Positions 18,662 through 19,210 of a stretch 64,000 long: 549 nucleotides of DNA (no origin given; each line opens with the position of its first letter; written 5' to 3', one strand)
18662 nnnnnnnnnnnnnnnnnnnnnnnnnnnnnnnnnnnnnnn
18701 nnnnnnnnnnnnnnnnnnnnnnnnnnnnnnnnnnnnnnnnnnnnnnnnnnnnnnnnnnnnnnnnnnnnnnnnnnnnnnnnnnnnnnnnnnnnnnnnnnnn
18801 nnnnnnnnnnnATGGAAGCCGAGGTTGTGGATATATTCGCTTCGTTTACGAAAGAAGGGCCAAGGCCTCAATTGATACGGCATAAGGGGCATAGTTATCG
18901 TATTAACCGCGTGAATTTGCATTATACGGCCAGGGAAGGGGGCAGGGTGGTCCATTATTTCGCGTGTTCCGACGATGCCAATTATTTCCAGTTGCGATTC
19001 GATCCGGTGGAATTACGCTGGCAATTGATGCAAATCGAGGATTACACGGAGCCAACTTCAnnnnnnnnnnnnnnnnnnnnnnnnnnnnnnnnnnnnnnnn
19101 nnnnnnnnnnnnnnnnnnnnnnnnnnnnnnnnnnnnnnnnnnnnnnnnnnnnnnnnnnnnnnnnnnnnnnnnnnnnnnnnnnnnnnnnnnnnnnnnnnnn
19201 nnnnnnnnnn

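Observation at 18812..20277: Small ORF translationally coupled to dinB (possible Y-family polymerase accessory factor)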

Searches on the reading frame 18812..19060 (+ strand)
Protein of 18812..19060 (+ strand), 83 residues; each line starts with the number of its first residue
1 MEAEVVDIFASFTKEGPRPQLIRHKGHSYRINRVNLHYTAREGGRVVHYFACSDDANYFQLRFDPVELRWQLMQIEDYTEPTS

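Call 3: search_protein_families(library=pfam, proteins=[window:18812-19060:+], max_evalue=1)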
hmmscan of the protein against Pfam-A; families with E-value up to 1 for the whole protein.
window:18812-19060:+ (83 aa): 0 families

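Call 4: search_protein_families(library=ncbifam, proteins=[window:18812-19060:+], max_evalue=1)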
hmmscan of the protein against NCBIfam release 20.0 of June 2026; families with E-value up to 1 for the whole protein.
window:18812-19060:+ (83 aa): 0 families

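Call 6: find_homologous_proteins(query=window:18812-19060:+, max_evalue=0.01)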
Query window:18812-19060:+ (83 aa): 1 proteins with E <= 0.01 among 2 candidates.
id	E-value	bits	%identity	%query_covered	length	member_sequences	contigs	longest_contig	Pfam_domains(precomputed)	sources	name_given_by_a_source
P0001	6.1e-51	188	100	100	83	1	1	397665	-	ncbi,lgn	-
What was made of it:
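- It is short, has no database annotation and no Pfam hit (calls 3, 4, 6).
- Tried and rejected: The word-indexed protein search found only the query itself (call 6).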

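Call 8: find_encoding_contigs(protein=P0001, flank=10000, max_places=6)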
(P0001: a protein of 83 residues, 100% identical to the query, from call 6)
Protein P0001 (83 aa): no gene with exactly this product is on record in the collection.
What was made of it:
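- Its gene was not found among called genes on record (call 8).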

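Call 10: list_cluster_members(proteins=[P0001])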
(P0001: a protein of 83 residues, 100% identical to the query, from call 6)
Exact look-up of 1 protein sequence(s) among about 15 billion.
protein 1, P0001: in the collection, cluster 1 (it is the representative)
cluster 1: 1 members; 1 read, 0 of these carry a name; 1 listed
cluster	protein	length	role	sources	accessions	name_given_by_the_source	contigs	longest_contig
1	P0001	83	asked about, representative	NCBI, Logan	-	-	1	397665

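Call 16: search_protein_representatives(protein=window:18812-19060:+)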
Query: 83 residues. Proteins with E-value up to 0.001 (for the whole library): 115; up to 1e-10: 4; up to 1e-30: 0. The best 115 are listed.
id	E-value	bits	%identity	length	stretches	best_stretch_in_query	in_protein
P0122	7.9e-22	93.3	55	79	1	6-78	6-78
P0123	2.2e-11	60.0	42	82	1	4-79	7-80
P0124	2.7e-11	59.7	41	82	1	5-79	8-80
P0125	3.4e-11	59.4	38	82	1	4-79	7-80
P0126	1.2e-09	54.4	39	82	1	4-75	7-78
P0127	1.6e-09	54.1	36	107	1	5-81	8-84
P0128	2.7e-09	53.3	40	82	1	4-75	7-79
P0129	1.6e-08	50.9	36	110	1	5-80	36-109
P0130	1.7e-08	50.8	38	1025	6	34-61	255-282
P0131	1.8e-08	50.7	41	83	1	5-79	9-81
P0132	2.3e-08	50.4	33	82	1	4-75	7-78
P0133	4.7e-08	49.4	38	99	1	4-75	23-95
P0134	4.7e-08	49.4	33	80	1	6-75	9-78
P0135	6.6e-08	48.9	44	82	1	5-75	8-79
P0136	8.7e-08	48.5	37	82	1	5-75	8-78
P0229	5.7e-04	36.4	24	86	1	5-74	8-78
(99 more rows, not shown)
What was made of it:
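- Checked: The ORF is more than a chance reading frame. phmmer against 1.8 billion proteins gave 115 hits at E<=1e-3 (call 16).
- Tried and rejected: The exhaustive phmmer search was needed (call 16).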

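Call 23: search_solved_structures(query=A1, max_evalue=10, show_alignments=2)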
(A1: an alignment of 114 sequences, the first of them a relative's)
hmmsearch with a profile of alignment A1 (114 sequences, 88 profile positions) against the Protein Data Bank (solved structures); distinct sequences matched with E-value up to 10: 7.
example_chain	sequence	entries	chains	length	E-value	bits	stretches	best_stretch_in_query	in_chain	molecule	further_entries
9i5t_8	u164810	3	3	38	0.06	16.7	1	11-47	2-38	Large ribosomal subunit protein bL36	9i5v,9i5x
5xfm_A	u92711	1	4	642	0.12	15.8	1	24-64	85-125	Alpha-glucosidase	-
9evs_Z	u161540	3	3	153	0.33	14.4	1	25-49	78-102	mS34 | Mitochondrial 28S ribosomal protein S34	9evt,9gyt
7jil_f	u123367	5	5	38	0.49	13.8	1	11-47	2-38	50S ribosomal protein L36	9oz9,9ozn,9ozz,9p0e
6xyw_By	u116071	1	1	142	0.6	13.5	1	25-49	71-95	28S ribosomal S34 protein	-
4cj2_C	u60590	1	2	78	1.1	12.7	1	23-55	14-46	AFFITIN H4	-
8hbs_A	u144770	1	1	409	2.9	11.3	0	48-77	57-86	Glycylpeptide N-tetradecanoyltransferase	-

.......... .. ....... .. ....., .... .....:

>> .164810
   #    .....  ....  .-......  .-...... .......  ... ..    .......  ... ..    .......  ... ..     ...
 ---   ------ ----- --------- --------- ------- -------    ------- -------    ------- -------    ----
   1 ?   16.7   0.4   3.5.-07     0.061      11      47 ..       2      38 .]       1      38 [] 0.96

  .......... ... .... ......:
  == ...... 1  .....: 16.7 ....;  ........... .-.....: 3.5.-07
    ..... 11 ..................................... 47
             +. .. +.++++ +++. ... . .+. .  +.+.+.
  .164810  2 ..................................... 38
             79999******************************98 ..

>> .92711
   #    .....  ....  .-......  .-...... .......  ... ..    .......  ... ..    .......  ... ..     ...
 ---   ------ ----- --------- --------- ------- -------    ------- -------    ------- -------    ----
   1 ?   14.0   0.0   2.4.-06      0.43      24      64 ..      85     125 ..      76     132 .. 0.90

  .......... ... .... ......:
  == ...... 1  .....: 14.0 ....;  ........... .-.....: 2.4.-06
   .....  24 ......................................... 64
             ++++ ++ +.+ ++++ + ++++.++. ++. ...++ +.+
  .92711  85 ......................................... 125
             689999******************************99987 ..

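Call 24: search_protein_families(library=pfam, alignment_id=A1, max_evalue=0.1)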
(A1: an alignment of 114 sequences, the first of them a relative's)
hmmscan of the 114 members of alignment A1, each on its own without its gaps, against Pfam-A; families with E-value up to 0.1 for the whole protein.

A. member 1, P0001 (83 aa): 0 families

B. families by the number of members that match (of 114 scanned): 36 families (the first 25 are shown)
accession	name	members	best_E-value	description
PF20114.4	DUF6504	59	5.8e-08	Domain of unknown function (DUF6504)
PF11225.14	DUF3024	4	0.00019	Domain of unknown function (DUF3024)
PF01233.25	NMT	3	0.014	Myristoyl-CoA:protein N-myristoyltransferase, N-terminal domain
PF05979.17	DUF896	2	0.048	Bacterial protein of unknown function (DUF896)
PF11061.14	Tsr0524-like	1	0.0045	Cytochrome b6f, subunit Tsr0524-like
PF18575.6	HAMP_N3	1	0.0063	HAMP N-terminal domain 3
PF22967.3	Ig_NUP210_1st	1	0.0098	NUP210 Ig-like domain 1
PF21103.3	PH1_SSRP1-like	1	0.012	SSRP1 PH domain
PF24109.1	DUF7384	1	0.013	Family of unknown function (DUF7384)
PF23827.1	DUF7197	1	0.014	Family of unknown function (DUF7197)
PF08207.18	EFP_N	1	0.014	Elongation factor P (EF-P) KOW-like domain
PF01336.31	tRNA_anti-codon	1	0.014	OB-fold nucleic acid binding domain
PF21727.2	DUF6863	1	0.017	Family of unknown function (DUF6863)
PF16217.10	M64_N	1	0.017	Peptidase M64 N-terminus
PF11495.14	Regulator_TrmB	1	0.019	Archaeal transcriptional regulator TrmB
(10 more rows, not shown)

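Call 31: predict_structure(alignment_id=A1)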
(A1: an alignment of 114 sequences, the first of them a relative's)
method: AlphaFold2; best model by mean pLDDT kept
length: 83 residues; sequences in the alignment: 114
mean_pLDDT: 94.4   pTM: 0.82
mean pLDDT of the five models: 94.4, 93.7, 93.4, 93.1, 93.2
residues with pLDDT >= 90: 74; 70-90: 6; 50-70: 3; < 50: 0
segments of 3 or more residues with pLDDT < 50: none
pLDDT, mean of each block of 10 residues (from residue 1): 93 95 97 98 97 97 97 89 69
secondary structure, 60 per line:
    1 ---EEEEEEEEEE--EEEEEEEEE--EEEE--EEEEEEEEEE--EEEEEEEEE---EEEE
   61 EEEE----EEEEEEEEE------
elements in order: E4-13 E16-24 E27-30 E33-42 E45-53 E57-64 E69-77
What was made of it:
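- On ImuB-C superfamily: AF2 model: pLDDT 94.4, seven strands, no helices (call 31).
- The fold prediction is confident (call 31).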

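Call 43: find_homologous_proteins(query=A1, max_evalue=0.001)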
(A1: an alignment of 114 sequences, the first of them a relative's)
Query A1 (114 sequences) (83 aa, profile of the alignment): 91 proteins with E <= 0.001 among 310 candidates.
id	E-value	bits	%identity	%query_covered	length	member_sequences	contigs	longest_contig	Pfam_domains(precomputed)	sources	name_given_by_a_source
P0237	8.3e-28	114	33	84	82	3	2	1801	-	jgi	-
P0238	1.3e-27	114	37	84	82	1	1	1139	-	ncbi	-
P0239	4.7e-26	108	31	87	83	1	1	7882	-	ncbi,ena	-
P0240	1.4e-25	107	38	87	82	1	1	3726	-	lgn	-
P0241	2.0e-25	106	36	88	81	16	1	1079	-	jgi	jgi:hypothetical protein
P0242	9.4e-25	104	36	84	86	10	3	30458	-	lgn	-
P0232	4.6e-24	102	28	87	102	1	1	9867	-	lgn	-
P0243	1.2e-23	101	27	89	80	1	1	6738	-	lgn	-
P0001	1.2e-23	101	100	100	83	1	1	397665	-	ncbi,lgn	-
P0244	3.0e-23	100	31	89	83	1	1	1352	-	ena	-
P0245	3.1e-23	99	25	87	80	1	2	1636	-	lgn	-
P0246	3.2e-23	99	26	88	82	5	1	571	-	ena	-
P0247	4.6e-23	99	31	89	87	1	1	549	-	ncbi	-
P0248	4.6e-23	99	34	92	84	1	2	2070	-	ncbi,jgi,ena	-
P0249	4.9e-23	99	26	89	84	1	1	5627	-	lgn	-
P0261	5.5e-22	95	30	92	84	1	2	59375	-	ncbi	-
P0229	9.2e-22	95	26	87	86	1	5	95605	-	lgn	-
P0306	7.1e-20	89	29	87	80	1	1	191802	-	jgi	-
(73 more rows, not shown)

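Call 59: search_protein_families(library=pfam, proteins=[P0122, P0123, P0124, P0125, P0126, P0127, P0128, P0129, P0131, P0132], max_evalue=0.1)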
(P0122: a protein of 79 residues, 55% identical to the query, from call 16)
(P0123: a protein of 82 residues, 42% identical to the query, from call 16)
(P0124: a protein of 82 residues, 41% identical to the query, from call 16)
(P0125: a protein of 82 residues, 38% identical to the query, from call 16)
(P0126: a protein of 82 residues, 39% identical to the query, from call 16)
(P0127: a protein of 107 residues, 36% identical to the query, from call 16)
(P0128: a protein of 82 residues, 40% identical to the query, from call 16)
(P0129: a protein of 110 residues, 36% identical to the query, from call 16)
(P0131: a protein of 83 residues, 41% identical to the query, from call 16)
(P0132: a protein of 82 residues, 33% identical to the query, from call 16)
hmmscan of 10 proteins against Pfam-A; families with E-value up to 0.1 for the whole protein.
P0122 (79 aa): 1 family
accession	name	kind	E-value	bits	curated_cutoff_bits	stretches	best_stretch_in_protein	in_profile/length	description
PF20347.3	DUF6642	-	0.035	14.2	27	1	9-51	66-107/182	Family of unknown function (DUF6642)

P0123 (82 aa): 1 family
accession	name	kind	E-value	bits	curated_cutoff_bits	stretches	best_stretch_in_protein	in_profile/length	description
PF20114.4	DUF6504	-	0.002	18.8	24.2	1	4-39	5-44/103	Domain of unknown function (DUF6504)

P0124 (82 aa): 1 family
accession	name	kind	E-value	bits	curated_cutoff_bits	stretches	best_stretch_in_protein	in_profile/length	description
PF07646.21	Kelch_2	-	0.089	13.3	21.3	0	41-75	5-43/48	Kelch motif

P0125 (82 aa): 1 family
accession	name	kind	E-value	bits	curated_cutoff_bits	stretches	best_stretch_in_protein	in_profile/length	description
PF01233.25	NMT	-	0.032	14.6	25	1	32-76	24-68/160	Myristoyl-CoA:protein N-myristoyltransferase, N-terminal domain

P0126 (82 aa): 1 family
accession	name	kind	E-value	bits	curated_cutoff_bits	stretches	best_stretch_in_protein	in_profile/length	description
PF20114.4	DUF6504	-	0.0004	21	24.2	1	5-43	6-48/103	Domain of unknown function (DUF6504)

P0127 (107 aa): 1 family
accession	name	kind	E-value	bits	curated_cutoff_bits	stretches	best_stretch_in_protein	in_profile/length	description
PF20114.4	DUF6504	-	0.072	13.8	24.2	0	16-44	21-49/103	Domain of unknown function (DUF6504)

P0128 (82 aa): 1 family
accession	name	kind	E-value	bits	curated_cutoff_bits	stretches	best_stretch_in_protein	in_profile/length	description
PF20114.4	DUF6504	-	0.034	14.8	24.2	1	4-42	5-46/103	Domain of unknown function (DUF6504)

P0129 (110 aa): 0 families

P0131 (83 aa): 0 families

P0132 (82 aa): 1 family
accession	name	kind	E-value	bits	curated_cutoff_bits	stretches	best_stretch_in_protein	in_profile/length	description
PF20114.4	DUF6504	-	0.012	16.3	24.2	1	2-38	3-43/103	Domain of unknown function (DUF6504)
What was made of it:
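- On Pfam PF20114 (DUF6504) as curated: Its nearest relatives score 14-21 bits (call 59).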

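Call 70: find_encoding_contigs(protein=P0306, flank=3500, max_places=2)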
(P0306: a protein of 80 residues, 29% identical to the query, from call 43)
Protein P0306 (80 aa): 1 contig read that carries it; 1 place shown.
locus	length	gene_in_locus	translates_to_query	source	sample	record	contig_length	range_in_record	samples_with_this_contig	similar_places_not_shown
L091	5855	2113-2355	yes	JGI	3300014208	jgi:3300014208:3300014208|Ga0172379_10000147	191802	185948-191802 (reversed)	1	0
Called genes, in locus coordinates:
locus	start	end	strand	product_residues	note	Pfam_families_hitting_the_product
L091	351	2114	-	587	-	-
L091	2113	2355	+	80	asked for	-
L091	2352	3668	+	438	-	PF00817:IMS, PF21999:IMS_HHH_1 (weak), PF11799:IMS_C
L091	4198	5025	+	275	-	-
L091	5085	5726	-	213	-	PF04203:Sortase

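Call 71: find_encoding_contigs(protein=P0229, flank=3500, max_places=2)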
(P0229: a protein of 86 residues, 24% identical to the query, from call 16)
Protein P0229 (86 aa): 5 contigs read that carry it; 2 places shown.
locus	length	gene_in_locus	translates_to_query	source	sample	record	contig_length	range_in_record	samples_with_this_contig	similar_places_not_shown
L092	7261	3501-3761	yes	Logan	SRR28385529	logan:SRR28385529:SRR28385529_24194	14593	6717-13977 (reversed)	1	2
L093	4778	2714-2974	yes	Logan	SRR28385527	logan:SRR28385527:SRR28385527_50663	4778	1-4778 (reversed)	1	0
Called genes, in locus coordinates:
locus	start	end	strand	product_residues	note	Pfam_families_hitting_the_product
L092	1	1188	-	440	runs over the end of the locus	-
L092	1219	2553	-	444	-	PF00587:tRNA-synt_2b, PF03129:HGTP_anticodon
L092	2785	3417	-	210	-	-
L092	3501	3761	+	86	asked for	-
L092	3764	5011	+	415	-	PF00817:IMS, PF21999:IMS_HHH_1, PF11799:IMS_C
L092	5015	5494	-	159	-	-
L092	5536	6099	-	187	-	-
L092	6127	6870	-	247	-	PF11967:RecO_N, PF02565:RecO_C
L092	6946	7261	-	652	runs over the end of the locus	PF13196:DUF4012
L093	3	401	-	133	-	?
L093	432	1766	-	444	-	PF00587:tRNA-synt_2b, PF03129:HGTP_anticodon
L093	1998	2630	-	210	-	-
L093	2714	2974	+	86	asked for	-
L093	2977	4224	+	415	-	PF00817:IMS, PF21999:IMS_HHH_1, PF11799:IMS_C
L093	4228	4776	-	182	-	?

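Call 72: find_encoding_contigs(protein=P0261, flank=3500, max_places=2)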
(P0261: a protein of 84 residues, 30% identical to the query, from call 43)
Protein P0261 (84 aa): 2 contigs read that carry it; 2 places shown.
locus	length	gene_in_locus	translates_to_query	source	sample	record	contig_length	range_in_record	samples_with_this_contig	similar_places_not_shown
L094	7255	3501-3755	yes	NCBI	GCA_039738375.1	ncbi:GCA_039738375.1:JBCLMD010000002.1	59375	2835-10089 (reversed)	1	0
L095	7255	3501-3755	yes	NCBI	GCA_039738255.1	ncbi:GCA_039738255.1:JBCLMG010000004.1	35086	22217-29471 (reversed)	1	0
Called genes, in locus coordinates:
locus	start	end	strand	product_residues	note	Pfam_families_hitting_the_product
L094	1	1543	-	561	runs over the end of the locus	PF16158:N_BRCA1_IG (weak)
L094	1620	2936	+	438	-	PF00109:ketoacyl-synt, PF02801:Ketoacyl-synt_C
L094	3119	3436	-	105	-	-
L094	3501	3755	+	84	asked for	-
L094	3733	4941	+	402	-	PF00817:IMS, PF21999:IMS_HHH_1, PF11799:IMS_C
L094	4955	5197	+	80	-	-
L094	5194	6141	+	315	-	PF01073:3Beta_HSD, PF01370:Epimerase, PF02719:Polysacc_synt_2 (faint), PF04321:RmlD_sub_bind, PF07993:NAD_binding_4 (faint), PF16363:GDP_Man_Dehyd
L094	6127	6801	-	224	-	-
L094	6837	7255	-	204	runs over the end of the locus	PF13472:Lipase_GDSL_2 (weak)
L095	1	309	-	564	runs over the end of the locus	PF16158:N_BRCA1_IG (weak)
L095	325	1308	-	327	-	PF08541:ACP_syn_III_C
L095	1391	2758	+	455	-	PF00109:ketoacyl-synt, PF02801:Ketoacyl-synt_C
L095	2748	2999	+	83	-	-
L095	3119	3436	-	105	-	-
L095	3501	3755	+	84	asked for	-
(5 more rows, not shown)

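Call 94: fold_search(model_id=the predicted structure, library=pdb)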
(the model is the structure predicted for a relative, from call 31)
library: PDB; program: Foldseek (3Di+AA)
matches with E <= 10: 667; with E <= 0.001: 0
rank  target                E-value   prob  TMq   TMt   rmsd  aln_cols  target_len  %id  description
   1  5hz9_A                3.4e-01  0.57  0.38  0.26  11.2        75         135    9  human FABP3 in complex with 6-Chloro-2-methyl-4-phenyl-quinoline-3-carboxylic acid (released 2016-12-14)
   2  4i3d_A                3.4e-01  0.54  0.39  0.25  13.1        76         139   18  Crystal structure of fluorescent protein UnaG N57A mutant (released 2013-06-19)
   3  9oz1_A                4.2e-01  0.35  0.37  0.05  12.9        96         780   14  Cryo-EM structure of chicken ROS1 in apo-state. Cryo-EM refinement is focused on the "leg" region of chicken ROS1. (released 2026-02-25)
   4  5hz9_F                4.7e-01  0.51  0.38  0.26  11.2        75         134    9  human FABP3 in complex with 6-Chloro-2-methyl-4-phenyl-quinoline-3-carboxylic acid (released 2016-12-14)
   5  4d6b                  5.0e-01  0.47  0.36  0.24   9.4        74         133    9  Human myelin protein P2, mutant P38G (released 2015-05-20)
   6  4i3c_A                5.0e-01  0.47  0.40  0.26  13.0        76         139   17  Crystal structure of fluorescent protein UnaG N57Q mutant (released 2013-06-19)
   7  6ljx                  5.5e-01  0.60  0.41  0.27  11.0        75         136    9  Crystal structure of human FABP4 in complex with a novel inhibitor (released 2020-04-15)
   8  6xu9                  5.8e-01  0.41  0.36  0.24   9.4        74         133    9  Human myelin protein P2 mutant K3N (released 2020-04-08)
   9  4i3b_A                5.8e-01  0.35  0.37  0.24  13.2        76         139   17  Crystal structure of fluorescent protein UnaG wild type (released 2013-06-19)
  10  6xw9                  6.2e-01  0.41  0.35  0.24   9.4        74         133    9  Human myelin protein P2 mutant K120S (released 2020-04-08)
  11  4azm_B                6.5e-01  0.54  0.40  0.27  10.7        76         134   13  Human epidermal fatty acid-binding protein (FABP5) in complex with the inhibitor BMS-309413 (released 2013-08-07)
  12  3p6c                  6.5e-01  0.44  0.38  0.24  11.2        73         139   11  Human adipocyte lipid-binding protein FABP4 in complex with citric acid (released 2011-04-13)
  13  7fy1                  6.5e-01  0.41  0.37  0.25  11.0        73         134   11  Crystal Structure of apo human FABP9 (released 2023-06-14)
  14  6xua                  7.3e-01  0.41  0.37  0.25   9.6        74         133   11  Human myelin protein P2 mutant K21Q (released 2020-04-08)
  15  7fwi_A                7.3e-01  0.41  0.38  0.25  11.1        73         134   12  Crystal Structure of human FABP5 in complex with 2-(indole-1-carbonylamino)benzoic acid, i.e. SMILES c12N(C(=O)Nc3c(cc (released 2023-06-14)
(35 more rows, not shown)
